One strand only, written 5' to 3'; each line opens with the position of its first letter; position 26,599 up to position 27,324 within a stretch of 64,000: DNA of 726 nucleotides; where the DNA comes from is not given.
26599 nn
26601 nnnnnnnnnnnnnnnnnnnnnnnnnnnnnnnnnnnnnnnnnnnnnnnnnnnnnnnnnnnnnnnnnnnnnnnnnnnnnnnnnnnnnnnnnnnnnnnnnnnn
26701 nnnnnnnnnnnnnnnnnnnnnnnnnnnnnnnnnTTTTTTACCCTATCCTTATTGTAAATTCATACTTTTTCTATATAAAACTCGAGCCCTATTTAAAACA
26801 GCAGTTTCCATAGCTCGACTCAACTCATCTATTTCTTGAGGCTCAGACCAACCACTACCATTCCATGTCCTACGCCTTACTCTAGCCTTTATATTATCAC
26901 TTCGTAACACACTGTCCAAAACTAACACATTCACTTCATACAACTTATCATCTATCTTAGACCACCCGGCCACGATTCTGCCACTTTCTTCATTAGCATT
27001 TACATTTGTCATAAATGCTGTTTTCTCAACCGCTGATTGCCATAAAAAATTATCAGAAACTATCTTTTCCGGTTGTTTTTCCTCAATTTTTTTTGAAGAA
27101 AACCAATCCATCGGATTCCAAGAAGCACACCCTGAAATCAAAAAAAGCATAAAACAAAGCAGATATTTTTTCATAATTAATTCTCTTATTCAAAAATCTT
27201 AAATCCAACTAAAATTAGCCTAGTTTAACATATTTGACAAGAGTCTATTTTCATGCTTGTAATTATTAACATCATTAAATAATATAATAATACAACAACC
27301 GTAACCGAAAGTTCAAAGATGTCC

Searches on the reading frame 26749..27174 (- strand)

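Call 26: search_protein_families(library=pfam, proteins=[window:26749-27174:-], max_evalue=0.000001)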
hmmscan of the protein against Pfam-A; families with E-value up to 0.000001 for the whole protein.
window:26749-27174:- (141 aa): 1 family
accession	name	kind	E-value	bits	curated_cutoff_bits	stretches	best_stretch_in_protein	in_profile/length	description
PF12100.13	DUF3576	-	2.3e-15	57.1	25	1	40-133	3-99/101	Domain of unknown function (DUF3576)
